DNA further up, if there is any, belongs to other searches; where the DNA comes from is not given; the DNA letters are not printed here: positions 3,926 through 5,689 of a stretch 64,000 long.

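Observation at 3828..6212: Operon of an Lgt paralogue, a multi-cluster radical SAM protein (COG1964, Tes/GDGT-MAS-like layout) and a Gly-rich 2-TM miniprotein: candidate uncharacterised lipid-modifying system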

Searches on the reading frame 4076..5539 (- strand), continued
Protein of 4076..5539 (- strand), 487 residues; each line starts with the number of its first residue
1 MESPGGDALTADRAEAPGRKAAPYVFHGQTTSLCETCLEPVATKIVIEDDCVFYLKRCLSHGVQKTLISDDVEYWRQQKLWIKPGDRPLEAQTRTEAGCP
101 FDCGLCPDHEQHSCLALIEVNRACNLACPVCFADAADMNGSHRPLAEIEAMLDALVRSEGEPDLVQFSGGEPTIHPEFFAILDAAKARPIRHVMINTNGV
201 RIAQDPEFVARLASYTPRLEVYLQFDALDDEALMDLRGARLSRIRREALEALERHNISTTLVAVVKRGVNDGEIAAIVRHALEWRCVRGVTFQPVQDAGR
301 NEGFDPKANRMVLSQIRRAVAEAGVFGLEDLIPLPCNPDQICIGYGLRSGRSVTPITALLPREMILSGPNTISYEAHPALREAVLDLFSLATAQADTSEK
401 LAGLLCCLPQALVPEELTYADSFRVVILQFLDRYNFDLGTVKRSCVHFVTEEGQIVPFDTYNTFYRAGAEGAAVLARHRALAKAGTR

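Call 27: find_related_loci(query=A1, collection=genome_contigs, flank=6000)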
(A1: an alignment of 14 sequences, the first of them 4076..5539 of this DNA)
Query A1 (487 aa) in genome_contigs; peptide patterns used: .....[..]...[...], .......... (x = any residue, [..] = any of these).
600 stretches matched a pattern (row limit reached: there are more); 397 encode a relative of the query (tblastn E <= 1e-3); the best 80 are kept; 80 distinct loci.
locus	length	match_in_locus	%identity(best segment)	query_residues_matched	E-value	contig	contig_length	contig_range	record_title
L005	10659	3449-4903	80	1-482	0e+0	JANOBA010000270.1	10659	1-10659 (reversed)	MAG: Novosphingobium sp. isolate VAR_18_metabat_247 VAR_18_k141_961967, whole genome shotgun sequence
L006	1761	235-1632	68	11-475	0e+0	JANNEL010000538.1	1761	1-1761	MAG: Alphaproteobacteria bacterium isolate OTE_75_metabat_39 OTE_75_k141_1598828, whole genome shotgun sequence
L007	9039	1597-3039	67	1-483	0e+0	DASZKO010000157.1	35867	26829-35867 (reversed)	MAG TPA_asm: Caulobacteraceae bacterium isolate SMAG_U5840 k141_4518297, whole genome shotgun sequence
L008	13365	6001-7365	66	19-471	0e+0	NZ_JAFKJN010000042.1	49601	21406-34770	MAG: Reyranella sp. isolate SCN18_10_11_15_R4_P_68_349 SCN18_10_11_15_R4_P_scaffold_324, whole genome shotgun sequence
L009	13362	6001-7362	66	16-468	0e+0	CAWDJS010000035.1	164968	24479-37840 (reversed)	MAG: uncultured Alphaproteobacteria bacterium isolate MFD06714.bin.1.234 genome assembly, contig: contig_97303, whole ge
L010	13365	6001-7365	65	15-468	0e+0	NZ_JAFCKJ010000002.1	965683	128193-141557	Bradyrhizobium canariense strain SZCCT0289 NODE_2, whole genome shotgun sequence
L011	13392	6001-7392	64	19-479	0e+0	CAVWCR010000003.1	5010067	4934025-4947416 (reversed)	MAG: uncultured Alphaproteobacteria bacterium isolate MFD04944.bin.1.54 genome assembly, contig: contig_28086, whole gen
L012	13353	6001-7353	67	19-468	0e+0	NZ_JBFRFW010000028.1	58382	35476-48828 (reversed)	Bradyrhizobium sp. 2TAF24 SCAFFOLD_27, whole genome shotgun sequence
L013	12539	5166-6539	66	13-468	0e+0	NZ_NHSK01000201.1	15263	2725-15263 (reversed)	Rhodoplanes elegans strain DSM 11907 scaffold0201, whole genome shotgun sequence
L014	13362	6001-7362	65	16-468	0e+0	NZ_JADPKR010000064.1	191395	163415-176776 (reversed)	Bradyrhizobium sp. 141 13LoS18_3_16, whole genome shotgun sequence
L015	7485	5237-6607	62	14-469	0e+0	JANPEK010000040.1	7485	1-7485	MAG: Phyllobacteriaceae bacterium isolate VAR_78_metabat_244 VAR_78_k141_2004646, whole genome shotgun sequence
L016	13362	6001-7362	65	16-468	0e+0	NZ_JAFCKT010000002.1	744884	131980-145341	Bradyrhizobium japonicum strain SZCCT0148 NODE_2, whole genome shotgun sequence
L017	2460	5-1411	61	15-480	0e+0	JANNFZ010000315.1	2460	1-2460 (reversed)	MAG: Hyphomicrobiales bacterium isolate OTE_75_metabat_243_sub OTE_75_k141_3724950, whole genome shotgun sequence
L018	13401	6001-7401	63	19-485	0e+0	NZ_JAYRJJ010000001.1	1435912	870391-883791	MAG: Dongia sp. isolate SZ_szas3bin.16 NODE_4_length_1435912_cov_28.0865, whole genome shotgun sequence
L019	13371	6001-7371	61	15-469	0e+0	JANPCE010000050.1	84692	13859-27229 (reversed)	MAG: Hyphomicrobiales bacterium isolate VAR_78_metabat_580 VAR_78_k141_4561040, whole genome shotgun sequence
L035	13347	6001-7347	52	23-469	1e-157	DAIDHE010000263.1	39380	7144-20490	MAG TPA_asm: Planctomycetales bacterium isolate clean338 k141_929904, whole genome shotgun sequence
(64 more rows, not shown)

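Call 48: find_encoding_contigs(protein=P0254, flank=5000, max_places=2)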
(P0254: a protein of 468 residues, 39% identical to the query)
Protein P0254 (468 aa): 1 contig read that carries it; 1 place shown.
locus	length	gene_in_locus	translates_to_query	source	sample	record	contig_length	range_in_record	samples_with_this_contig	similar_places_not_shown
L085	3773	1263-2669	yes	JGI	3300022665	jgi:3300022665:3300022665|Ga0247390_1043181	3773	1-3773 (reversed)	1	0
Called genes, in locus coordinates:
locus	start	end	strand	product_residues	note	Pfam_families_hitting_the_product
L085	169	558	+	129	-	PF13386:DsbD_2 (weak), PF02683:DsbD_TM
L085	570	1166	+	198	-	-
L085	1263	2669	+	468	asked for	PF23545:Zn_ribbon_HMPTM, PF04055:Radical_SAM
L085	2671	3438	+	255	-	PF02353:CMAS (weak), PF01209:Ubie_methyltran, PF13489:Methyltransf_23, PF08241:Methyltransf_11, PF08242:Methyltransf_12, PF13649:Methyltransf_25, PF13847:Methyltransf_31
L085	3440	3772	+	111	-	?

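Call 49: find_encoding_contigs(protein=P0264, flank=5000, max_places=2)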
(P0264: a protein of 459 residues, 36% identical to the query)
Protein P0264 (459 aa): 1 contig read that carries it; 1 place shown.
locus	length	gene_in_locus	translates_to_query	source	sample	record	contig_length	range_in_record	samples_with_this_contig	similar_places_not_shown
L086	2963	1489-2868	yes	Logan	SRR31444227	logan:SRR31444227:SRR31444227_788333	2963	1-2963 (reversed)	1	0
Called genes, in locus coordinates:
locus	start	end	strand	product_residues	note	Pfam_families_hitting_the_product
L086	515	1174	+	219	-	-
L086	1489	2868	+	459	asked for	PF23545:Zn_ribbon_HMPTM, PF13353:Fer4_12 (faint), PF04055:Radical_SAM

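Call 50: find_encoding_contigs(protein=P0263, flank=5000, max_places=2)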
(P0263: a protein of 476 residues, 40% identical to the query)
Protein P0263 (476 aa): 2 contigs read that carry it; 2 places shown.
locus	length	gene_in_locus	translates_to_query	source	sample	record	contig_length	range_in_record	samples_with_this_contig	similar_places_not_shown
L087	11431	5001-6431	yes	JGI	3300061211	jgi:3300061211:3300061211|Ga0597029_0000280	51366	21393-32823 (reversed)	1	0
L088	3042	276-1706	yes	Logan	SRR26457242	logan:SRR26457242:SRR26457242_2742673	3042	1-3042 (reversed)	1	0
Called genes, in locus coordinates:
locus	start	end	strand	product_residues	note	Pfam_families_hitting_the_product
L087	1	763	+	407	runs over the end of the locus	PF01551:Peptidase_M23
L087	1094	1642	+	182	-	PF13302:Acetyltransf_3, PF13420:Acetyltransf_4, PF00583:Acetyltransf_1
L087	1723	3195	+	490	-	PF24923:ATP-grasp_IQCH, PF18105:PGM1_C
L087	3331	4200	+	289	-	PF00561:Abhydrolase_1, PF12146:Hydrolase_4 (weak), PF12697:Abhydrolase_6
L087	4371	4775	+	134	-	-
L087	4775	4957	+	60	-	-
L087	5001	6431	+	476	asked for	PF23545:Zn_ribbon_HMPTM, PF04055:Radical_SAM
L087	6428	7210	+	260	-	PF13489:Methyltransf_23, PF01209:Ubie_methyltran (faint), PF07021:MetW (weak), PF13847:Methyltransf_31, PF08241:Methyltransf_11, PF08242:Methyltransf_12, PF13649:Methyltransf_25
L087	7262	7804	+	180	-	PF00723:Glyco_hydro_15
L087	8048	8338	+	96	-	-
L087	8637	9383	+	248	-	PF13185:GAF_2, PF03861:ANTAR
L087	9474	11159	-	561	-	-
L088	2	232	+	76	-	?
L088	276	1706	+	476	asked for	PF23545:Zn_ribbon_HMPTM, PF04055:Radical_SAM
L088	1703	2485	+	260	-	PF13489:Methyltransf_23, PF01209:Ubie_methyltran (faint), PF07021:MetW (weak), PF13847:Methyltransf_31, PF08241:Methyltransf_11, PF08242:Methyltransf_12, PF13649:Methyltransf_25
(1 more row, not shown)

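Call 57: search_protein_families(library=ncbifam, proteins=[P0254, P0263, P0242, P0246], max_evalue=0.01)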
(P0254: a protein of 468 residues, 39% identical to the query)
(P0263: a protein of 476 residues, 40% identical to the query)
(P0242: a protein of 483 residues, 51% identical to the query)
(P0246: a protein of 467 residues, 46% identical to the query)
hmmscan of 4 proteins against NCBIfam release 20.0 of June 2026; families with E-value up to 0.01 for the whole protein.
P0254 (468 aa): 67 families (the best 25 are shown)
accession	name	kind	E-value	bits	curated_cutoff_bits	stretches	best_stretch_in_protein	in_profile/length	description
NF045702.1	rSAM_GDGT_ether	equivalog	8.1e-108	361.1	450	2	14-320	2-314/486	tetraether lipid synthase Tes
NF045646.2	rSAM_Se_TrsS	equivalog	2e-106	356.2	490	1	14-441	3-430/441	radical SAM (seleno)protein TrsS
NF045703.1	rSAM_Tes_intein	exception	6e-66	223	1700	4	144-317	644-816/1040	tetraether lipid synthase Tes, intein-containing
NF045574.1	sacti_mat_StsB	exception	6.5e-20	71.4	625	1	103-261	101-253/466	StsB family radical SAM/SPASM domain sactipeptide maturase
TIGR04317.1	W_rSAM_matur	equivalog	1.2e-19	70.6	380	1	102-234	8-138/349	tungsten cofactor oxidoreductase radical SAM maturase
TIGR02666.1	moaA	equivalog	6.6e-19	68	284.05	1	102-265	14-184/336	GTP 3',8-cyclase MoaA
TIGR04054.1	rSAM_NirJ1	equivalog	6.3e-18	64.6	650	1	95-281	33-216/387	putative heme d1 biosynthesis radical SAM protein NirJ1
TIGR04546.1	rSAM_ahbC_deAc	equivalog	1.9e-17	63.1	650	1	97-282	38-220/390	12,18-didecarboxysiroheme deacetylase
NF001199.0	PRK00164.2-1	equivalog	2.7e-17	62.9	231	1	102-263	16-177/308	GTP 3',8-cyclase MoaA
TIGR04055.1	rSAM_NirJ2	equivalog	3.4e-17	63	500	1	104-268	6-168/326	putative heme d1 biosynthesis radical SAM protein NirJ2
NF038283.1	viperin_w_prok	equivalog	1.5e-15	57.2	180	1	104-216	8-125/281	viperin family antiviral radical SAM protein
TIGR04347.1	pseudo_SAM_Halo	equivalog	3.1e-15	56.3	525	1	93-288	33-225/390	TIGR04347 family pseudo-SAM/SPASM protein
TIGR03962.1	mycofact_rSAM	equivalog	3.6e-15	56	265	1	102-251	16-163/339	mycofactocin radical SAM maturase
TIGR02668.1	moaA_archaeal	equivalog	6.8e-15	54.8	325.25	1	102-264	14-176/303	GTP 3',8-cyclase MoaA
NF050035.1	rSAM_WgK_link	exception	1.4e-14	53.9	650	1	98-257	9-168/367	radical SAM/SPASM peptide maturase WgkB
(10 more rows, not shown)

P0263 (476 aa): 43 families (the best 25 are shown)
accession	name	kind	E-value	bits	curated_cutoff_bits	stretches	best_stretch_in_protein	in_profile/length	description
NF045646.2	rSAM_Se_TrsS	equivalog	3.1e-98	329.2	490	1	14-455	3-431/441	radical SAM (seleno)protein TrsS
NF045702.1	rSAM_GDGT_ether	equivalog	6.6e-95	318.5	450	2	14-322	2-314/486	tetraether lipid synthase Tes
NF045703.1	rSAM_Tes_intein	exception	8.2e-55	186.1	1700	2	126-457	625-981/1040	tetraether lipid synthase Tes, intein-containing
TIGR02666.1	moaA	equivalog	1.5e-15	57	284.05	1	104-272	16-190/336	GTP 3',8-cyclase MoaA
NF001199.0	PRK00164.2-1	equivalog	6.1e-12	45.3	231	1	103-268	17-180/308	GTP 3',8-cyclase MoaA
NF045574.1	sacti_mat_StsB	exception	2.6e-11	43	625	1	100-248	98-242/466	StsB family radical SAM/SPASM domain sactipeptide maturase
TIGR04053.2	TIGR04053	equivalog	2.8e-10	40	395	1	94-281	4-192/366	TIGR04053 family radical SAM/SPASM domain-containing protein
TIGR02668.1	moaA_archaeal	equivalog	3.6e-10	39.3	325.25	1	103-264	15-174/303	GTP 3',8-cyclase MoaA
TIGR03962.1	mycofact_rSAM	equivalog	5.1e-10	39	265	1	97-253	12-163/339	mycofactocin radical SAM maturase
TIGR04317.1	W_rSAM_matur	equivalog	6.7e-10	38.6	380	1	102-233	8-135/349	tungsten cofactor oxidoreductase radical SAM maturase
TIGR04167.1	rSAM_SeCys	equivalog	8.6e-10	38.3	300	1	102-238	12-147/303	arsenosugar biosynthesis radical SAM (seleno)protein ArsS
TIGR04403.1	rSAM_skfB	equivalog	1.3e-09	37.3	300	1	102-263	108-264/402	sporulation killing factor system radical SAM maturase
TIGR04347.1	pseudo_SAM_Halo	equivalog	5.1e-09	35.9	525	1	92-264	32-200/390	TIGR04347 family pseudo-SAM/SPASM protein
TIGR04251.1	SCM_rSAM_ScmF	equivalog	5.3e-09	35.9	400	1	101-262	7-168/353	SynChlorMet cassette radical SAM/SPASM protein ScmF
TIGR03470.1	HpnH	equivalog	5.6e-09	35.4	225.05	1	94-276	24-199/318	adenosyl-hopene transferase HpnH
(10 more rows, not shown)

P0242 (483 aa): 45 families (the best 25 are shown)
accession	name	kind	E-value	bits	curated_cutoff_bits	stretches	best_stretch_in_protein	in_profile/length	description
NF045646.2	rSAM_Se_TrsS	equivalog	3e-93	312.8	490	1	16-453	5-434/441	radical SAM (seleno)protein TrsS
NF045702.1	rSAM_GDGT_ether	equivalog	3.7e-79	266.6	450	2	16-334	4-323/486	tetraether lipid synthase Tes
NF045703.1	rSAM_Tes_intein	exception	1.2e-42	145.9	1700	3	133-322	629-816/1040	tetraether lipid synthase Tes, intein-containing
TIGR02666.1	moaA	equivalog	4.6e-15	55.4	284.05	1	103-285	14-200/336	GTP 3',8-cyclase MoaA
TIGR04317.1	W_rSAM_matur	equivalog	3e-14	52.9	380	1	102-239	7-138/349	tungsten cofactor oxidoreductase radical SAM maturase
TIGR03962.1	mycofact_rSAM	equivalog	2.2e-12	46.8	265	1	99-246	13-153/339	mycofactocin radical SAM maturase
NF045574.1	sacti_mat_StsB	exception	3.9e-11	42.5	625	1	104-244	101-235/466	StsB family radical SAM/SPASM domain sactipeptide maturase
NF038283.1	viperin_w_prok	equivalog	7.4e-11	41.7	180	1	105-201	8-107/281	viperin family antiviral radical SAM protein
TIGR03977.1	rSAM_pair_HxsC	equivalog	3.8e-10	39.1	267.9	1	102-203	28-126/292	His-Xaa-Ser system radical SAM maturase HxsC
NF001199.0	PRK00164.2-1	equivalog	5.1e-10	39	231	1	103-291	16-196/308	GTP 3',8-cyclase MoaA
TIGR04054.1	rSAM_NirJ1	equivalog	1.6e-09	36.9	650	1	101-190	38-125/387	putative heme d1 biosynthesis radical SAM protein NirJ1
TIGR04055.1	rSAM_NirJ2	equivalog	2.4e-09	37.2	500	1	105-269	6-164/326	putative heme d1 biosynthesis radical SAM protein NirJ2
NF050035.1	rSAM_WgK_link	exception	4.9e-09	35.6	650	1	96-262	6-168/367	radical SAM/SPASM peptide maturase WgkB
TIGR04167.1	rSAM_SeCys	equivalog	5.3e-09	35.7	300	1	103-239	12-145/303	arsenosugar biosynthesis radical SAM (seleno)protein ArsS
TIGR03470.1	HpnH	equivalog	1.6e-08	34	225.05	1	101-308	30-228/318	adenosyl-hopene transferase HpnH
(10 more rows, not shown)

P0246 (467 aa): 46 families (the best 25 are shown)
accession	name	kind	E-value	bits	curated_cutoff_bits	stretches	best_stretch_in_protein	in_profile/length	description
NF045646.2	rSAM_Se_TrsS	equivalog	1.6e-78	264.3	490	1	14-458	2-432/441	radical SAM (seleno)protein TrsS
NF045702.1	rSAM_GDGT_ether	equivalog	3.7e-67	227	450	2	15-324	2-311/486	tetraether lipid synthase Tes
NF045703.1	rSAM_Tes_intein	exception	5.7e-34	117.1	1700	2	150-327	644-819/1040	tetraether lipid synthase Tes, intein-containing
TIGR02666.1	moaA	equivalog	1e-20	74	284.05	1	108-307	16-217/336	GTP 3',8-cyclase MoaA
NF001199.0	PRK00164.2-1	equivalog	5e-17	62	231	1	108-313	18-220/308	GTP 3',8-cyclase MoaA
TIGR02668.1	moaA_archaeal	equivalog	1.9e-15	56.7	325.25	1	108-312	16-216/303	GTP 3',8-cyclase MoaA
NF038283.1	viperin_w_prok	equivalog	7.9e-12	44.9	180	1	107-224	7-125/281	viperin family antiviral radical SAM protein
NF050035.1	rSAM_WgK_link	exception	2.8e-11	43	650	1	98-259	5-163/367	radical SAM/SPASM peptide maturase WgkB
TIGR04317.1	W_rSAM_matur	equivalog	8.3e-11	41.6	380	1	108-244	10-140/349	tungsten cofactor oxidoreductase radical SAM maturase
TIGR04340.1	rSAM_ACGX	hypoth_equivalog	7.7e-10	38.5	400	1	106-269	7-169/341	radical SAM/SPASM domain protein, ACGX system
TIGR03470.1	HpnH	equivalog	1e-09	37.8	225.05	1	98-283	24-200/318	adenosyl-hopene transferase HpnH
TIGR04303.1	GeoRSP_rSAM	equivalog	1.1e-09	38.3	400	1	106-273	9-168/325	GeoRSP system radical SAM/SPASM protein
TIGR04055.1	rSAM_NirJ2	equivalog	6.2e-09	35.8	500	1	106-280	4-172/326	putative heme d1 biosynthesis radical SAM protein NirJ2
NF038332.1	rSAM_rare_HxsC4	exception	2e-08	33.8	500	1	111-290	23-201/335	radical SAM protein HxsC4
TIGR03977.1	rSAM_pair_HxsC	equivalog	3.4e-08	32.7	267.9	1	106-204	29-124/292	His-Xaa-Ser system radical SAM maturase HxsC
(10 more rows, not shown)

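Call 66: find_homologous_proteins(query=P0244, max_evalue=1e-30)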
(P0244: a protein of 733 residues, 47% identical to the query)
Query P0244 (733 aa): 1325 proteins with E <= 1e-30 among 8000 candidates; the best 120 are listed.
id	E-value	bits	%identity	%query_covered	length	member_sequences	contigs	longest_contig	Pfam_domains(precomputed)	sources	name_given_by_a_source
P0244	0.0e+0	1669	100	100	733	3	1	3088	PF01790.24,PF23545.2,PF04055.28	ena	-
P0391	0.0e+0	1473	88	100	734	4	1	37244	PF01790.24,PF23545.2,PF04055.28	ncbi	-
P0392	0.0e+0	1217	74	100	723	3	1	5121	PF01790.24,PF23545.2,PF04055.28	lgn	-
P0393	3.7e-281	953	57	100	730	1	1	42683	PF01790.24,PF23545.2,PF04055.28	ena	-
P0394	4.8e-281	953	60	98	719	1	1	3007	PF01790.24,PF23545.2,PF04055.28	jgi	jgi:7,8-dihydro-6-hydroxymethylpterin dimethyltransferase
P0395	7.8e-280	949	57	98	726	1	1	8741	PF01790.24,PF23545.2,PF04055.28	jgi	jgi:7,8-dihydro-6-hydroxymethylpterin dimethyltransferase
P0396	3.1e-277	940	58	98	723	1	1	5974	PF01790.24,PF23545.2,PF04055.28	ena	-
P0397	8.3e-277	939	57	98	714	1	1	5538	PF01790.24,PF23545.2,PF04055.28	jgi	jgi:7,8-dihydro-6-hydroxymethylpterin dimethyltransferase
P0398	9.5e-277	938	58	99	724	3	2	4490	PF01790.24,PF23545.2,PF04055.28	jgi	-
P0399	2.1e-275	934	58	99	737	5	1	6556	PF01790.24,PF23545.2,PF04055.28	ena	-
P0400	5.0e-275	933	57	98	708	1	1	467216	PF01790.24,PF23545.2,PF04055.28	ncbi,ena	-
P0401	6.1e-275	932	57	98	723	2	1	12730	PF01790.24,PF23545.2,PF04055.28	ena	-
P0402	1.5e-274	931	58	98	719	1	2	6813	PF01790.24,PF23545.2,PF04055.28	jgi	jgi:7,8-dihydro-6-hydroxymethylpterin dimethyltransferase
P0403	3.6e-272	923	57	98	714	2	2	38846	PF01790.24,PF23545.2,PF04055.28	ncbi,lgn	-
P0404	4.5e-272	923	58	97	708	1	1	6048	PF01790.24,PF23545.2,PF04055.28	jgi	-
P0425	3.2e-257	874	53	98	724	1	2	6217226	PF01790.24,PF23545.2,PF04055.28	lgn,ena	-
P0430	1.2e-252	859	53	98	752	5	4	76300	PF01790.24,PF23545.2,PF04055.28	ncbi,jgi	ncbi:MAG: prolipoprotein diacylglyceryl transferase family protein [Verrucomicrobiota bacterium]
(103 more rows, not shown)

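Call 68: find_encoding_contigs(protein=P0430, flank=4000, max_places=2)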
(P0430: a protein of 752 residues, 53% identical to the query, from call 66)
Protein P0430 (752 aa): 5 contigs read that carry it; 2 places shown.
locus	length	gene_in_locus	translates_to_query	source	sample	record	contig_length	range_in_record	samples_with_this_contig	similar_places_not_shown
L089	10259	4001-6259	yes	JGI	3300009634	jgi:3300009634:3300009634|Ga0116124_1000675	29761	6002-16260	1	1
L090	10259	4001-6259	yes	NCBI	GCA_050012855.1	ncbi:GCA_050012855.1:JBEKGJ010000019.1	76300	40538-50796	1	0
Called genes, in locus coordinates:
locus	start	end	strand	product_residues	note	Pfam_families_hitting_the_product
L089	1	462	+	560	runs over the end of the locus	PF17389:Bac_rhamnosid6H (weak), PF22422:MGH1-like_GH, PF03200:Glyco_hydro_63 (faint), PF01204:Trehalase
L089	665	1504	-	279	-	PF07963:N_methyl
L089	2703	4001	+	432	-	-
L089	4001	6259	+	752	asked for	PF01790:LGT, PF23545:Zn_ribbon_HMPTM, PF04055:Radical_SAM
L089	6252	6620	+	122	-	-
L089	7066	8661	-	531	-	PF00512:HisKA, PF00072:Response_reg, PF00211:Guanylate_cyc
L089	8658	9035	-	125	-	PF00072:Response_reg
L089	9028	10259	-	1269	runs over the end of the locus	PF13385:Laminin_G_3, PF00512:HisKA, PF02518:HATPase_c, PF00072:Response_reg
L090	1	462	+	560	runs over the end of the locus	PF17389:Bac_rhamnosid6H (weak), PF22422:MGH1-like_GH, PF03200:Glyco_hydro_63 (faint), PF01204:Trehalase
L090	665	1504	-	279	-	PF07963:N_methyl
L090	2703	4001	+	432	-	-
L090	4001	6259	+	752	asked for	PF01790:LGT, PF23545:Zn_ribbon_HMPTM, PF04055:Radical_SAM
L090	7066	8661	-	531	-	PF00512:HisKA, PF00072:Response_reg, PF00211:Guanylate_cyc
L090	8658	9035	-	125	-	PF00072:Response_reg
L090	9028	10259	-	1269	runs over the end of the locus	PF13385:Laminin_G_3, PF00512:HisKA, PF02518:HATPase_c, PF00072:Response_reg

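Call 69: find_encoding_contigs(protein=P0425, flank=4000, max_places=1)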
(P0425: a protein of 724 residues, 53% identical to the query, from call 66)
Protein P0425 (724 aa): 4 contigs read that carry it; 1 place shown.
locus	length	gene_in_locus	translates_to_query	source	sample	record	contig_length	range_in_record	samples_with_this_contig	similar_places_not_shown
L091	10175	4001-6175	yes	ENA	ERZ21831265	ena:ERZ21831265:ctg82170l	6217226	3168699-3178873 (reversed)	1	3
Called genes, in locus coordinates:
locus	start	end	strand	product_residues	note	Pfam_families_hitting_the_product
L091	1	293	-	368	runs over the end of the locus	PF00953:Glycos_transf_4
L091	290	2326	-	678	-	PF03033:Glyco_transf_28, PF04101:Glyco_tran_28_C, PF02985:HEAT (faint), PF13646:HEAT_2 (weak)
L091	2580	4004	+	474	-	-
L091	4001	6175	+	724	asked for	PF01790:LGT, PF23545:Zn_ribbon_HMPTM, PF04055:Radical_SAM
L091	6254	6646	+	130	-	-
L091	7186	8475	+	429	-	PF01548:DEDD_Tnp_IS110, PF02371:Transposase_20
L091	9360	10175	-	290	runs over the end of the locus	PF00092:VWA, PF13519:VWA_2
